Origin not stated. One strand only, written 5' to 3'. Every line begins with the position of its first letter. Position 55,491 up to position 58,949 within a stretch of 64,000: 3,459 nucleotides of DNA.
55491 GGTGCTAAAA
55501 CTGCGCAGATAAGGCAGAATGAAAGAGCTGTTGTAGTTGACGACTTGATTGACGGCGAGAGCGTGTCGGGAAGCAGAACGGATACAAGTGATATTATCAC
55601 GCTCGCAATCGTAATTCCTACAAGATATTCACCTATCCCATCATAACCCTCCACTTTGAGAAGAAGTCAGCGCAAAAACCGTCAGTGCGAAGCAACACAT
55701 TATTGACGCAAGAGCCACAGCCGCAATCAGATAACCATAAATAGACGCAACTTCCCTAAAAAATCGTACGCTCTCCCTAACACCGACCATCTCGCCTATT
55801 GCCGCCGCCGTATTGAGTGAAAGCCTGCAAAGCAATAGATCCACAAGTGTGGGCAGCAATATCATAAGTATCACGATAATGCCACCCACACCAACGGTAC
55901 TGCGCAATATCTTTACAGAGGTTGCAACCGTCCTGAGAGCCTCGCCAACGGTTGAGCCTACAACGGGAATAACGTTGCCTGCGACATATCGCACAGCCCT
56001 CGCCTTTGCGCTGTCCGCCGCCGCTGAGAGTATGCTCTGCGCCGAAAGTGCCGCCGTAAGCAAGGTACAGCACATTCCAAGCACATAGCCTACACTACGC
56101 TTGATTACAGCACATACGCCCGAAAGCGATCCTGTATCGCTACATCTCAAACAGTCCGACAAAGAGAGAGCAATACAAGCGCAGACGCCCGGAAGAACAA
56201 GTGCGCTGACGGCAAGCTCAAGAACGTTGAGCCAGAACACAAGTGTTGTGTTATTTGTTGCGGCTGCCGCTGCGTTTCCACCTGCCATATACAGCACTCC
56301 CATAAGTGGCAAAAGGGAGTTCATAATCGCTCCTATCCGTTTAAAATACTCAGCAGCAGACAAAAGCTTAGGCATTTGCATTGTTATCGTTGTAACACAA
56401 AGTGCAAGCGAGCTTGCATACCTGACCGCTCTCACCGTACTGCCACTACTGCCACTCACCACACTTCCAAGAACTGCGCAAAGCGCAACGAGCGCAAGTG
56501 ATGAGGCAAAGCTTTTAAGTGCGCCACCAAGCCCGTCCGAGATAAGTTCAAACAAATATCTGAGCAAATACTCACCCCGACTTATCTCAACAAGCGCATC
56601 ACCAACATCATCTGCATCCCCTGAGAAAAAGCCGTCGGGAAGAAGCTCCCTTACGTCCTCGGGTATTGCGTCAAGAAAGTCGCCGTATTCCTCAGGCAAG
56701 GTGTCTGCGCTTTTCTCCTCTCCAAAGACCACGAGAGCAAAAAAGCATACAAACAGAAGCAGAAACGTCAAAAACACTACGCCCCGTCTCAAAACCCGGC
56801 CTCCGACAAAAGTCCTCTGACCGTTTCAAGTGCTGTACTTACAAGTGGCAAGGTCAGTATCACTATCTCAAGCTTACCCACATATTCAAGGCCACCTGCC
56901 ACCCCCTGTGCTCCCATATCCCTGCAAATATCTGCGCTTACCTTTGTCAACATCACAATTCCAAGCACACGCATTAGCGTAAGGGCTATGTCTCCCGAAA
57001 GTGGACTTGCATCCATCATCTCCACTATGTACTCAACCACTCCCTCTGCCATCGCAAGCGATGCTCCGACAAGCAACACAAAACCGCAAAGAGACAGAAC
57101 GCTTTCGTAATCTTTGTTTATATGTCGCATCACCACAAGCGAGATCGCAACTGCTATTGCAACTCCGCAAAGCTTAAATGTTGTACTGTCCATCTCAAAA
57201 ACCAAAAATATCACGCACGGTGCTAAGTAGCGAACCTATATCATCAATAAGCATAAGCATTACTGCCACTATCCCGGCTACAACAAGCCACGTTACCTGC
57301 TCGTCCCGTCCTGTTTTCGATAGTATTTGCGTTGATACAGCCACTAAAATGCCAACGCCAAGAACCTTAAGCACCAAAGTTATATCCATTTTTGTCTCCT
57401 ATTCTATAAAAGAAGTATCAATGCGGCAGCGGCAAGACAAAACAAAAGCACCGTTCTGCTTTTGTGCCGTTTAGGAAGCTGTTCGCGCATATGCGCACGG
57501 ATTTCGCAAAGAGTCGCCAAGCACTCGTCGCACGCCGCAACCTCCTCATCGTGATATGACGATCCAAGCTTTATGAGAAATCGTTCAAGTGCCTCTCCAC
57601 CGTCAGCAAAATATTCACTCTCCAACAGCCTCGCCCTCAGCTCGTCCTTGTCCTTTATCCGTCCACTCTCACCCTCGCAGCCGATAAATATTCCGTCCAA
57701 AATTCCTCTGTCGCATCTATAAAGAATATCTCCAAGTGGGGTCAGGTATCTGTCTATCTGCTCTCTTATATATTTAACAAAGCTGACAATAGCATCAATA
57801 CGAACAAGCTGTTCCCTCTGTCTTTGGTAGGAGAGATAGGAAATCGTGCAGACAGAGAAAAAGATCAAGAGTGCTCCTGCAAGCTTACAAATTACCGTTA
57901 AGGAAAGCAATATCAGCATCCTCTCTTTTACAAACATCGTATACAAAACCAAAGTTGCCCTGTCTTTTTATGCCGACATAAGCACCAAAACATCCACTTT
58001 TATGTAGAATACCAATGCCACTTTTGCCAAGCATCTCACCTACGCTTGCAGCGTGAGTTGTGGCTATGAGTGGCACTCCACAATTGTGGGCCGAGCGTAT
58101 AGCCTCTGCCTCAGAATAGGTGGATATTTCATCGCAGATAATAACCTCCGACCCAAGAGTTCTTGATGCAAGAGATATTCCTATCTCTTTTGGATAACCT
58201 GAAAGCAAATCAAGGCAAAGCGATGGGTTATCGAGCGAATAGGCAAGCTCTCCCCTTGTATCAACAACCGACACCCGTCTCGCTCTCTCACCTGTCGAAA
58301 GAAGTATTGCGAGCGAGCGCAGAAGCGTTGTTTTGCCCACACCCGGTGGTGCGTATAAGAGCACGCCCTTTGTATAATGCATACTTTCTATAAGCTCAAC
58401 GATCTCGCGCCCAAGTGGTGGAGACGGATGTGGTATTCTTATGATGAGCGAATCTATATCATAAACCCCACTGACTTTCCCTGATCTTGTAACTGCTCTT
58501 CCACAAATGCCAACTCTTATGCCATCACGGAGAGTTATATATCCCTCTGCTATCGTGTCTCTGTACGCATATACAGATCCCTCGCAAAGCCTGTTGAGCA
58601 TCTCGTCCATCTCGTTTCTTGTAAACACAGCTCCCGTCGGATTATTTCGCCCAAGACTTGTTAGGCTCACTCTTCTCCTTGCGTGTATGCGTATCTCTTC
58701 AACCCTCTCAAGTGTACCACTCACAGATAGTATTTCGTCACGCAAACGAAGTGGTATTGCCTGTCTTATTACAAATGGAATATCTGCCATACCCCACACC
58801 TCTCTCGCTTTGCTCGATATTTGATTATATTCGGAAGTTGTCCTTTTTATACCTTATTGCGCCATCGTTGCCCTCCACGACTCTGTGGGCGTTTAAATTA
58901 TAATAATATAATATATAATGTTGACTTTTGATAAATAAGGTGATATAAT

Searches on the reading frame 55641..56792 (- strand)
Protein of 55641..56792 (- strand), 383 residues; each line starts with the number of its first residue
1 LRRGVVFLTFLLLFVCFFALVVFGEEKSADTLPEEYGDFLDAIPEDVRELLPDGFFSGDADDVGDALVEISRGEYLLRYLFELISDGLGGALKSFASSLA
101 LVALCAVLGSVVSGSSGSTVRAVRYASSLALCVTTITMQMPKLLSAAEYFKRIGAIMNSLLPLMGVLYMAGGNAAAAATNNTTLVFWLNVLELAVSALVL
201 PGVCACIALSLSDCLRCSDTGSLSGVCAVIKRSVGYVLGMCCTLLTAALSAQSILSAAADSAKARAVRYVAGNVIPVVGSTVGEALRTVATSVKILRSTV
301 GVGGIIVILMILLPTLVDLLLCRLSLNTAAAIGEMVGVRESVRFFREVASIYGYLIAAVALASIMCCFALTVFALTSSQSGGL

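Call 35: search_protein_families(library=pfam, proteins=[window:55641-56792:-], max_evalue=0.001)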
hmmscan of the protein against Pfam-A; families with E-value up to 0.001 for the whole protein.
window:55641-56792:- (383 aa): 1 family
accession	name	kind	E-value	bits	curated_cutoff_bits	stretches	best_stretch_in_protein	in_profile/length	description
PF09546.15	Spore_III_AE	-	5.1e-41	141.4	27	1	75-375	21-319/321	Stage III sporulation protein AE (spore_III_AE)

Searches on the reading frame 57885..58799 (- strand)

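Call 35: search_protein_families(library=pfam, proteins=[window:57885-58799:-], max_evalue=0.001)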
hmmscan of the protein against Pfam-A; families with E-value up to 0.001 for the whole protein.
window:57885-58799:- (304 aa): 3 families
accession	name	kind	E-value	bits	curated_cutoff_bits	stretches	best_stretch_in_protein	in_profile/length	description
PF19568.5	Spore_III_AA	-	3.2e-37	128.7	27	1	13-290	9-299/306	Sporulation stage III, protein AA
PF00004.35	AAA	-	0.0004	21.3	21.2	1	146-188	1-39/131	ATPase family associated with various cellular activities (AAA)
PF13481.12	AAA_25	-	0.00052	20.1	27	1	146-174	36-64/195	AAA domain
